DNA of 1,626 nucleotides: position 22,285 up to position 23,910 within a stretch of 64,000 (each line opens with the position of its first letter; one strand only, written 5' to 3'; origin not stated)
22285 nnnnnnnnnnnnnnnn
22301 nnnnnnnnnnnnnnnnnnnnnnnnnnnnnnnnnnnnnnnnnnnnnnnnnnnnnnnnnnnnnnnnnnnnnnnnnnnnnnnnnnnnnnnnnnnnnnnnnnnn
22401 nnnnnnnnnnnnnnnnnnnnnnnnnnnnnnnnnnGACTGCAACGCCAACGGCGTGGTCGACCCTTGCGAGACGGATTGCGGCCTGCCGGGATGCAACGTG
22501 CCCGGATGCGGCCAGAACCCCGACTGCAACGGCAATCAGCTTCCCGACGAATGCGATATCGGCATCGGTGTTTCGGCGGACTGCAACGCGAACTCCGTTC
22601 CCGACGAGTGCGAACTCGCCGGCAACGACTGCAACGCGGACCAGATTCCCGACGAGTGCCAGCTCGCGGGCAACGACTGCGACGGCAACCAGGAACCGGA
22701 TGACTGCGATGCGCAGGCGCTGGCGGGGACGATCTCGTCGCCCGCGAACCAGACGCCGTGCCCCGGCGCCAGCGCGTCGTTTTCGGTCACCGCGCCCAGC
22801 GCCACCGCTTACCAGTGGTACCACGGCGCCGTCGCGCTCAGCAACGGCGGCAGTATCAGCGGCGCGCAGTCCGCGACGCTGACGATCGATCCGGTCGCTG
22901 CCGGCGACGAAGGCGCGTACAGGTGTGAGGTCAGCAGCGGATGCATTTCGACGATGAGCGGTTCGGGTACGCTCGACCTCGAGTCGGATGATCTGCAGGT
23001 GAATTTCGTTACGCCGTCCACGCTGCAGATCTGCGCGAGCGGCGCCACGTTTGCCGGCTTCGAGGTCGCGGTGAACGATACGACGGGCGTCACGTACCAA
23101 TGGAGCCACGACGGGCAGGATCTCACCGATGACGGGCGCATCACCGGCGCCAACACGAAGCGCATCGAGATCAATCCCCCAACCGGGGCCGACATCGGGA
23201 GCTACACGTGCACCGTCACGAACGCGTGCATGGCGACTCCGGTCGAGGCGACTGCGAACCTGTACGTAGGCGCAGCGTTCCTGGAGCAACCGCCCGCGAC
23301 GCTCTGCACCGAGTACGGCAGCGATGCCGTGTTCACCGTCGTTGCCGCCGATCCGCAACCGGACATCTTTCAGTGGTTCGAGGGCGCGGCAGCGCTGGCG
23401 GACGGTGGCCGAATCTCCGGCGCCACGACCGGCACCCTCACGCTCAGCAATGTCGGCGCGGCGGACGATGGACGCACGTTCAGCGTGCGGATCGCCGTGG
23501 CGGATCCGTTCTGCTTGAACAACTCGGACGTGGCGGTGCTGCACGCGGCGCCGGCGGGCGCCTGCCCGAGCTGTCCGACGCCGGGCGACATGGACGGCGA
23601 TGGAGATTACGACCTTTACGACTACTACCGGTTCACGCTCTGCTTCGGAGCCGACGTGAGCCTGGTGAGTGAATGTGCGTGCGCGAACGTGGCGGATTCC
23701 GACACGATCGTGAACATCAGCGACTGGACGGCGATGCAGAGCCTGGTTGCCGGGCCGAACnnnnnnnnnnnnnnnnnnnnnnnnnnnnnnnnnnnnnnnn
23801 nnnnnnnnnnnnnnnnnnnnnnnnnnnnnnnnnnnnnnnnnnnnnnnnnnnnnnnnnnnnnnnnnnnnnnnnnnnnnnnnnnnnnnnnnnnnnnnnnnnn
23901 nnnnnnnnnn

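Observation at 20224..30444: Three tandem secreted proteins with unrelated N-terminal heads fused to one conserved 442-476 aa C-terminal module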

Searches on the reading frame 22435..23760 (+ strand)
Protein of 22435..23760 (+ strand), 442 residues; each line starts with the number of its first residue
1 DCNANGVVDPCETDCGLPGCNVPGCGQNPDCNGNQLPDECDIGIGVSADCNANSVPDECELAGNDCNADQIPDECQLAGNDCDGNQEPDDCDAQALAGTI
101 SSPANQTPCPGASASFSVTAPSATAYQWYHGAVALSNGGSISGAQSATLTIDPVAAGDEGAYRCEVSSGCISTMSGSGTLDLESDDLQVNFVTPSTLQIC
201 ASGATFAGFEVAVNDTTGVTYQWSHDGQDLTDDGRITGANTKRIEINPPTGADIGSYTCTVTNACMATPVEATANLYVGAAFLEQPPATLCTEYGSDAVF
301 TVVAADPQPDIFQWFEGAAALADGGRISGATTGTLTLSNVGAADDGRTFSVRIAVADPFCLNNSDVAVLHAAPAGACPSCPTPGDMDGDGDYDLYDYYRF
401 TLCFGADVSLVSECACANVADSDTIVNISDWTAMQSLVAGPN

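Call 8: find_homologous_proteins(query=window:22435-23760:+, max_evalue=0.00001)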
Query window:22435-23760:+ (442 aa): 779 proteins with E <= 0.00001 among 8000 candidates; the best 120 are listed.
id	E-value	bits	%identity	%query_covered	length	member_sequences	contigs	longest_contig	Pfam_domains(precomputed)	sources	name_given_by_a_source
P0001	3.9e-295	997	100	100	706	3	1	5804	PF07679.23,PF13895.13,PF13927.13,PF00047.32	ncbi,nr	ncbi:MAG TPA: hypothetical protein P5572_14620, partial [Phycisphaerae bacterium]|nr:hypothetical pr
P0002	9.1e-176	603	61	100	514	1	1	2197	PF07679.23,PF13895.13,PF13927.13,PF00047.32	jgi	jgi:hypothetical protein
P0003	3.0e-166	572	58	100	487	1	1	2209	PF07679.23,PF13895.13,PF07686.24,PF13927.13,PF00047.32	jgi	jgi:hypothetical protein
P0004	1.2e-149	517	55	100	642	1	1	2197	PF07679.23,PF13895.13,PF13927.13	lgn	-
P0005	5.4e-124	433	48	100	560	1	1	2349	PF07679.23,PF13895.13,PF13927.13,PF00082.28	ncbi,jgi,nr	ncbi:MAG TPA: S8 family serine peptidase, partial [Phycisphaerae bacterium]|nr:S8 family serine pept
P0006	1.8e-82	296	42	92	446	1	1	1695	PF07679.23,PF13895.13,PF07686.24,PF13927.13,PF00047.32,PF22854.3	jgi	jgi:hypothetical protein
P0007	5.4e-81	291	41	100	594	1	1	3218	PF07679.23,PF13895.13,PF07686.24,PF13927.13,PF00047.32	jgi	jgi:hypothetical protein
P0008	1.7e-74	270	41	93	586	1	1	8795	PF07679.23,PF13895.13,PF07686.24,PF13927.13,PF00047.32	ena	-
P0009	2.4e-67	246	39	57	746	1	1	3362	PF07679.23,PF19408.6,PF13895.13,PF07686.24,PF13927.13,PF11465.15,PF00047.32,PF13519.13,PF28321.1,PF22854.3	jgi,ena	-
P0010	1.7e-64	237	55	21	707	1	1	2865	PF13517.13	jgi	jgi:hypothetical protein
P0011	3.4e-62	229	36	56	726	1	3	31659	PF07679.23,PF13895.13,PF00801.27,PF07686.24,PF13927.13,PF20418.4,PF00047.32,PF13519.13,PF28321.1,PF14734.13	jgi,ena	-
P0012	2.1e-61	226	51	21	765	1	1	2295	PF07705.18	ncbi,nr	ncbi:MAG: hypothetical protein KAV82_16910, partial [Phycisphaerae bacterium]|nr:hypothetical protei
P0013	6.8e-60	221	36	100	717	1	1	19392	PF07679.23,PF13895.13,PF07686.24,PF13927.13,PF00047.32,PF01400.32,PF19081.7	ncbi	-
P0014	2.8e-59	219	40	57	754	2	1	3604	PF07679.23,PF19408.6,PF13895.13,PF07686.24,PF13927.13,PF00092.35,PF00047.32,PF02832.23,PF13519.13,PF28321.1,PF19081.7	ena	-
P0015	6.1e-53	198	36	82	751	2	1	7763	PF07679.23,PF13895.13,PF13927.13,PF00047.32,PF01400.32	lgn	-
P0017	1.2e-47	181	44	25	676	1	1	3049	PF01483.28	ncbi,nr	ncbi:MAG: proprotein convertase P-domain-containing protein [Planctomycetes bacterium]|nr:proprotein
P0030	1.7e-40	157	48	21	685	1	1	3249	PF02412.24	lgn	-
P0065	1.2e-31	128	38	21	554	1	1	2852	PF18962.8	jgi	jgi:hypothetical protein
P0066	5.5e-31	126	49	21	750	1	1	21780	PF02412.24,PF03781.23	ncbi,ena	-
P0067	9.3e-31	125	43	22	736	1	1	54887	PF02412.24,PF25470.2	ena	-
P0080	2.1e-29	121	48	21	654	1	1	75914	PF00404.25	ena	-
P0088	1.6e-28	118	42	25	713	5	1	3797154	PF00404.25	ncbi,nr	ncbi:MAG: hypothetical protein JSV78_14645 [Phycisphaerales bacterium]|nr:MAG: hypothetical protein 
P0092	3.6e-28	117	48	21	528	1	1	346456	PF18962.8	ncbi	-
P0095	5.8e-28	116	49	21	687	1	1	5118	PF00404.25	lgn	-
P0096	6.8e-28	116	47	21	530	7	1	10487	PF18962.8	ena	-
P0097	1.6e-27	115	44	21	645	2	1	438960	PF00404.25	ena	-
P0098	1.6e-27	115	43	21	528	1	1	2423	PF18962.8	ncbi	-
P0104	3.6e-27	114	43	21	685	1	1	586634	PF14312.13,PF00404.25,PF22232.3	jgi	-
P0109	6.5e-27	113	41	21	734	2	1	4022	PF02412.24,PF03781.23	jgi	jgi:formylglycine-generating enzyme required for sulfatase activity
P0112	1.0e-26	112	44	21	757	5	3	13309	PF02412.24,PF03781.23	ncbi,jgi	jgi:formylglycine-generating enzyme required for sulfatase activity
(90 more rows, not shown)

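Call 21: search_protein_families(library=pfam, proteins=[P0017, P0080, P0088, P0097, P0104], max_evalue=0.01)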
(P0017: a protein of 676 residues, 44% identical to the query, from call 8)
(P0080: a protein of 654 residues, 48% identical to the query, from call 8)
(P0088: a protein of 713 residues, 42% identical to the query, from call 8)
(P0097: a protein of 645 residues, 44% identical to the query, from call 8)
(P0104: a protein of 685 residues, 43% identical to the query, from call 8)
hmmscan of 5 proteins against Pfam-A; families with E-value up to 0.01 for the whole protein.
P0017 (676 aa): 4 families
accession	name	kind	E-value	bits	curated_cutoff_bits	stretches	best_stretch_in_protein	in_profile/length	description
PF01483.27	P_proprotein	-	2.3e-13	50.5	21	1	382-487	2-86/86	Proprotein convertase P-domain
PF00404.24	Dockerin_1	-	0.00031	21.3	22.9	1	518-567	1-50/57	Dockerin type I domain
PF18911.6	PKD_4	-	0.0021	18.5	27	1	584-667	4-83/85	PKD domain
PF22352.2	K319L-like_PKD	-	0.0022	18.4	27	0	602-668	11-84/84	K319L-like, PKD domain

P0080 (654 aa): 1 family
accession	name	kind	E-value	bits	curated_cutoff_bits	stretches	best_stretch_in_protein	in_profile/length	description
PF00404.24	Dockerin_1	-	2e-09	37.9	22.9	2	360-409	1-50/57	Dockerin type I domain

P0088 (713 aa): 1 family
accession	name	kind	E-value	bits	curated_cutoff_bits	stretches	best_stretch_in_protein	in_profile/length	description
PF00404.24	Dockerin_1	-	2.4e-06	28.1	22.9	1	646-696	2-55/57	Dockerin type I domain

P0097 (645 aa): 2 families
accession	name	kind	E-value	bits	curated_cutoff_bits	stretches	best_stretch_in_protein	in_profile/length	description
PF13229.12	Beta_helix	-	3.3e-07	30.5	25.9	2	3-97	56-138/158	Right handed beta helix region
PF00404.24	Dockerin_1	-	1.7e-06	28.6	22.9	1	559-608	1-53/57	Dockerin type I domain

P0104 (685 aa): 4 families
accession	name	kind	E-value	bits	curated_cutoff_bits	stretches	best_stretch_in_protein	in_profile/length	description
PF14312.12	FG-GAP_2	-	1.5e-148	483.4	23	7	429-477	1-49/49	FG-GAP repeat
PF00404.24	Dockerin_1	-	1e-05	26.1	22.9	1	626-676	2-52/57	Dockerin type I domain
PF22232.2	TraI_hel_assoc_N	-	6.4e-05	24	27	0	212-256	25-69/99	TraI helicase-associated ssDNA bd, N-terminal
PF17954.7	Pirin_C_2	-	0.0047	17.5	22.9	0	198-222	40-64/86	Quercetinase C-terminal cupin domain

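Call 30: find_related_loci(query=A5, collection=genome_contigs, flank=10000)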
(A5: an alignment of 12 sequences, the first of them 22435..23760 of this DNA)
Query A5 (442 aa) in genome_contigs; peptide patterns used: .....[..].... (x = any residue, [..] = any of these).
313 stretches matched a pattern; 34 encode a relative of the query (tblastn E <= 1e-3); 31 distinct loci.
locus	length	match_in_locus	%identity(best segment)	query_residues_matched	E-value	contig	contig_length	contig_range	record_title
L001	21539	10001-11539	44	1-441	7e-114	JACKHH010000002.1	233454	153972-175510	MAG: Phycisphaerales bacterium isolate HK-STAS-PLAN-13 HK-STAS-PLAN-13_2, whole genome shotgun sequence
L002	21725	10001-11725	44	1-441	5e-84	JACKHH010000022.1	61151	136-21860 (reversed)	MAG: Phycisphaerales bacterium isolate HK-STAS-PLAN-13 HK-STAS-PLAN-13_22, whole genome shotgun sequence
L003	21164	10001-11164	39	30-442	4e-71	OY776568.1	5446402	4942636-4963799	MAG: Phycisphaerae bacterium isolate 383648cc-b706-4f19-8acf-b8ba9176e0b9 genome assembly, chromosome: 1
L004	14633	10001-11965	38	1-441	5e-71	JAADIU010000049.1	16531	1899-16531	MAG: Planctomycetota bacterium isolate M_MetaBat.71 contig-127_5302, whole genome shotgun sequence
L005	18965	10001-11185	37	1-442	7e-81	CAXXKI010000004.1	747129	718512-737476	MAG: Phycisphaerae bacterium isolate bd3be242-9aa2-4165-bc29-2748e4656e29 genome assembly, contig: contig_4, whole genom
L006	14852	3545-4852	36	1-442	2e-68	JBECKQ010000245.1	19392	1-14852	MAG: Phycisphaerae bacterium isolate ETDI83 k127_1397137, whole genome shotgun sequence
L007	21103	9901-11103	37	1-441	2e-64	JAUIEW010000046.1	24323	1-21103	MAG: Phycisphaerae bacterium isolate 8_bin.52 NODE_2134_length_24323_cov_0.915399, whole genome shotgun sequence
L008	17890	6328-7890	33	1-441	3e-63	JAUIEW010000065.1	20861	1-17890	MAG: Phycisphaerae bacterium isolate 8_bin.52 NODE_2600_length_20861_cov_0.816244, whole genome shotgun sequence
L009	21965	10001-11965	34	1-441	3e-61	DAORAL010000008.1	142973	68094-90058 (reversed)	MAG TPA_asm: Phycisphaerae bacterium isolate AMR_MDS_0959 NODE_30_length_142973_cov_7.317322, whole genome shotgun seque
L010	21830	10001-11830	33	1-441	3e-57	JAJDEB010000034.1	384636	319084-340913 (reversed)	MAG: Phycisphaerae bacterium isolate OFTM112 OFTM112_33, whole genome shotgun sequence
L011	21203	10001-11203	37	1-441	6e-57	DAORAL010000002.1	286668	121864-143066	MAG TPA_asm: Phycisphaerae bacterium isolate AMR_MDS_0959 NODE_7_length_286668_cov_7.940645, whole genome shotgun sequen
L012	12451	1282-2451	34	1-442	5e-56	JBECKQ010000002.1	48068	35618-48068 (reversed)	MAG: Phycisphaerae bacterium isolate ETDI83 k127_1698039, whole genome shotgun sequence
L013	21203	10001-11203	39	30-441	1e-54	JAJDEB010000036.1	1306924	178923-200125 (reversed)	MAG: Phycisphaerae bacterium isolate OFTM112 OFTM112_35, whole genome shotgun sequence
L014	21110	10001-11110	36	60-436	4e-49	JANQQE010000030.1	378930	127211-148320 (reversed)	MAG: Alphaproteobacteria bacterium isolate IP29b_bin.190 k99_449644, whole genome shotgun sequence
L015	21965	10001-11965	32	1-441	3e-56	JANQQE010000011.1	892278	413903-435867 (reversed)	MAG: Alphaproteobacteria bacterium isolate IP29b_bin.190 k99_1799154, whole genome shotgun sequence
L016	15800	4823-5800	35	103-442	4e-45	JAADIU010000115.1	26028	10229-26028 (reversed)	MAG: Planctomycetota bacterium isolate M_MetaBat.71 contig-127_6781, whole genome shotgun sequence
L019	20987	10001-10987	35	97-441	2e-39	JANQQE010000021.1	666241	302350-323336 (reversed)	MAG: Alphaproteobacteria bacterium isolate IP29b_bin.190 k99_2334144, whole genome shotgun sequence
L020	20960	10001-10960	34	109-442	2e-37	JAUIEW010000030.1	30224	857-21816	MAG: Phycisphaerae bacterium isolate 8_bin.52 NODE_1666_length_30224_cov_1.077383, whole genome shotgun sequence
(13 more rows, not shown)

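Call 36: search_protein_families(library=pfam, proteins=[L007:8560-11103:+, L003:11575-14055:+, L002:8234-11728:+, L003:9380-11164:+, L003:14152-16674:+, L014:8516-11119:+, L006:2516-4852:+, L016:2555-5800:+, L003:17198-20233:+, L007:11380-13470:+], max_evalue=0.001)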
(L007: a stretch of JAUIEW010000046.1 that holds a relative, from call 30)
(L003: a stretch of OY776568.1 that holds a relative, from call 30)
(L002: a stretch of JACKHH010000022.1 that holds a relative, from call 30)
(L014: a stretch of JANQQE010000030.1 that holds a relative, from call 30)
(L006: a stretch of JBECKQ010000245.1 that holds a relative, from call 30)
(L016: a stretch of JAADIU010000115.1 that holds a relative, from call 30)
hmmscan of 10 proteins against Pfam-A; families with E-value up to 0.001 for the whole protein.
L007:8560-11103:+ (848 aa): 5 families
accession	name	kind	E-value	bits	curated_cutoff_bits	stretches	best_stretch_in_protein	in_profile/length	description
PF13927.12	Ig_3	-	3.6e-18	66.3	30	1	510-576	4-75/78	Immunoglobulin domain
PF07679.22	I-set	-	8.2e-15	55.1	23.7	1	691-764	1-75/90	Immunoglobulin I-set domain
PF13895.12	Ig_2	-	6e-07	30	27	0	522-593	14-79/79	Immunoglobulin domain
PF07686.23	V-set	-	9.5e-07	29.4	26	0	556-593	71-108/109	Immunoglobulin V-set domain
PF19081.6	Ig_7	-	0.00019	22.1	27.3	0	516-593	9-82/84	Ig-like domain CHU_C associated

L003:11575-14055:+ (827 aa): 8 families
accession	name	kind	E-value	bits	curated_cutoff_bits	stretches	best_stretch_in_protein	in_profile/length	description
PF01640.23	Peptidase_C10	-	2.3e-51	175.2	26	1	215-415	1-194/194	Peptidase C10 family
PF07679.22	I-set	-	6.2e-25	87.5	23.7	3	583-658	6-84/90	Immunoglobulin I-set domain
PF13927.12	Ig_3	-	9.2e-21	74.6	30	3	578-651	2-78/78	Immunoglobulin domain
PF00047.31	ig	-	3.1e-11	43.9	21.8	1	624-658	45-79/81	Immunoglobulin domain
PF13895.12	Ig_2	-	2.9e-10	40.7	27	1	588-654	9-68/79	Immunoglobulin domain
PF07686.23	V-set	-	1.4e-07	32.1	26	0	629-654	72-98/109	Immunoglobulin V-set domain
PF13529.12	Peptidase_C39_2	-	0.00053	21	24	0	328-396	52-134/143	Peptidase_C39 like family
PF19081.6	Ig_7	-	0.00079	20.1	27.3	0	585-611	5-33/84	Ig-like domain CHU_C associated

L002:8234-11728:+ (1165 aa): 5 families
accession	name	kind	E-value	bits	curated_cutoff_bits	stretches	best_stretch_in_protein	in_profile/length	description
PF05547.17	Peptidase_M6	-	3.4e-24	86.1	22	1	226-428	69-285/294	Immune inhibitor A peptidase M6, catalytic domain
PF07679.22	I-set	-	6.7e-15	55.4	23.7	1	916-992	8-86/90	Immunoglobulin I-set domain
PF13927.12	Ig_3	-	1.4e-14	54.8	30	1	920-982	13-78/78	Immunoglobulin domain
PF13895.12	Ig_2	-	1.3e-07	32.2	27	0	934-983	26-66/79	Immunoglobulin domain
PF00047.31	ig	-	1.3e-06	29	21.8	1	931-983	16-73/81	Immunoglobulin domain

L003:9380-11164:+ (595 aa): 7 families
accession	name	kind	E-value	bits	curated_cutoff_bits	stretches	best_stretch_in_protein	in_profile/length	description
PF13927.12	Ig_3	-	2.9e-24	85.8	30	3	260-326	5-76/78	Immunoglobulin domain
PF07679.22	I-set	-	5.7e-21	74.8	23.7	3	356-422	10-80/90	Immunoglobulin I-set domain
PF13895.12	Ig_2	-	2.8e-17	63.2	27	2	266-337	18-74/79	Immunoglobulin domain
PF00047.31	ig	-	2.4e-14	53.8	21.8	1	448-513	6-73/81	Immunoglobulin domain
PF07686.23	V-set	-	4.7e-14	52.9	26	1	482-526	59-108/109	Immunoglobulin V-set domain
PF22352.2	K319L-like_PKD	-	4.3e-06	27.1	27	0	447-526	8-84/84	K319L-like, PKD domain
PF19081.6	Ig_7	-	2.8e-05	24.8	27.3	0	269-300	13-48/84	Ig-like domain CHU_C associated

L003:14152-16674:+ (841 aa): 7 families
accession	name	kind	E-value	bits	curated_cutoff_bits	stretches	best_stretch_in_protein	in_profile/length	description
PF07679.22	I-set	-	1.4e-26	92.8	23.7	2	600-679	5-87/90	Immunoglobulin I-set domain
PF13927.12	Ig_3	-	5.4e-25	88.1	30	3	597-669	4-78/78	Immunoglobulin domain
PF00413.30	Peptidase_M10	-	8.7e-15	55.4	24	1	150-286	26-159/159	Matrixin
PF13895.12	Ig_2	-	6.2e-14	52.4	27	1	607-681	11-77/79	Immunoglobulin domain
PF00047.31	ig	-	1.1e-12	48.6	21.8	1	698-754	7-66/81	Immunoglobulin domain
PF07686.23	V-set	-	5.4e-07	30.2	26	0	740-774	74-108/109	Immunoglobulin V-set domain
PF19408.5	PKD_6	-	0.00081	20.1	25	0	607-679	14-80/82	PKD-like domain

L014:8516-11119:+ (868 aa): 4 families
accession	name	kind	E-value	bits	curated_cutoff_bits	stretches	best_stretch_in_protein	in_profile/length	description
PF01551.29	Peptidase_M23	-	9.9e-19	67.8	28.7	1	155-251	11-96/96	Peptidase family M23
PF13927.12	Ig_3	-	4.2e-13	50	30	0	621-684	4-70/78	Immunoglobulin domain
PF07679.22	I-set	-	4.2e-13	49.6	23.7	1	713-786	1-75/90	Immunoglobulin I-set domain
PF13895.12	Ig_2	-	1.3e-05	25.8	27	0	557-608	29-72/79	Immunoglobulin domain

L006:2516-4852:+ (779 aa): 7 families
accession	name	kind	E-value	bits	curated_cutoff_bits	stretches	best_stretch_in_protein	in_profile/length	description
PF01400.30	Astacin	-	9.7e-42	143.2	22.5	1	129-320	2-186/189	Astacin (Peptidase family M12A)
PF13927.12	Ig_3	-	9e-27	93.8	30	3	537-611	3-78/78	Immunoglobulin domain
PF07679.22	I-set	-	6.3e-18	65.1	23.7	2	540-617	5-83/90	Immunoglobulin I-set domain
PF13895.12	Ig_2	-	6.6e-12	45.9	27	0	560-620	23-74/79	Immunoglobulin domain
PF00047.31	ig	-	2.6e-11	44.1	21.8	0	560-616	17-77/81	Immunoglobulin domain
PF19081.6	Ig_7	-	1.2e-08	35.6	27.3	0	542-600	4-65/84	Ig-like domain CHU_C associated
PF07686.23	V-set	-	1.5e-08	35.3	26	0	489-517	60-93/109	Immunoglobulin V-set domain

L016:2555-5800:+ (1082 aa): 4 families
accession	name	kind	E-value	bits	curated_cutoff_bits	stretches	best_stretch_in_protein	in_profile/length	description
PF13927.12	Ig_3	-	5.8e-17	62.4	30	1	751-816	2-78/78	Immunoglobulin domain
PF07679.22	I-set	-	9.1e-15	54.9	23.7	1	836-915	3-85/90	Immunoglobulin I-set domain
PF00082.27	Peptidase_S8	-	1.1e-14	54.9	21.8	1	330-597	8-288/288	Subtilase family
PF13895.12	Ig_2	-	1e-07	32.5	27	0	760-819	9-68/79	Immunoglobulin domain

L003:17198-20233:+ (1012 aa): 5 families
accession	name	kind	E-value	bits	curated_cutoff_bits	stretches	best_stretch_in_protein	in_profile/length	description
PF07679.22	I-set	-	2.2e-25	89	23.7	3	769-852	2-88/90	Immunoglobulin I-set domain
PF13927.12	Ig_3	-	6.4e-23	81.5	30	2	769-840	3-78/78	Immunoglobulin domain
PF13895.12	Ig_2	-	4.8e-11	43.2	27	0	792-849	25-74/79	Immunoglobulin domain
PF07686.23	V-set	-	8.3e-07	29.6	26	0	798-840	47-94/109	Immunoglobulin V-set domain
PF00047.31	ig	-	5e-05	24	21.8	0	781-841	7-73/81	Immunoglobulin domain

L007:11380-13470:+ (697 aa): 1 family
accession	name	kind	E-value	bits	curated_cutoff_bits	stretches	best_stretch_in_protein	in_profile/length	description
PF03372.29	Exo_endo_phos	-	1.3e-13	51.7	24.5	1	63-302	2-207/225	Endonuclease/Exonuclease/phosphatase family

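Call 40: predict_structure(alignment_id=A5)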
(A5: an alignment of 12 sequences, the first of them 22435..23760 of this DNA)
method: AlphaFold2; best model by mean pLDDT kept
length: 442 residues; sequences in the alignment: 12
mean_pLDDT: 78.6   pTM: 0.47
mean pLDDT of the five models: 78.6, 76.8, 75.1, 71.0, 70.8
residues with pLDDT >= 90: 174; 70-90: 149; 50-70: 55; < 50: 64
segments of 3 or more residues with pLDDT < 50: 1-4, 23-66, 70-81
pLDDT, mean of each block of 10 residues (from residue 1): 52 58 45 42 35 42 43 41 55 79 93 95 92 95 97 94 90 92 89 84 78 91 96 94 92 92 91 85 68 90 75 92 95 94 93 78 86 76 79 85 80 79 82 83 47
secondary structure, 60 per line:
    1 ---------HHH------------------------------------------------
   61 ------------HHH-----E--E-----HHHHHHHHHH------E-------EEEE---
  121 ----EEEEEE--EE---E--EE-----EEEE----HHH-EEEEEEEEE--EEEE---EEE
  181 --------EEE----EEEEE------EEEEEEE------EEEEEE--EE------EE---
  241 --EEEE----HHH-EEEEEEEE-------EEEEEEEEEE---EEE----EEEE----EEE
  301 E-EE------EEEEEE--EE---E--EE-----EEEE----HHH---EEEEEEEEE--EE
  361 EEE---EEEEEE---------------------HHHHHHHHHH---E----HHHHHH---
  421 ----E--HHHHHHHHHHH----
elements in order: H90-99 E114-117 E125-130 E148-151 E160-168 E171-174 E178-180 E189-191 E196-200 E207-213 E220-225 E243-246 E255-262 E270-279 E283-285 E290-293 E298-301 E311-316 E334-337 E348-356 E359-363 E367-372 H394-403 H412-417 H428-438
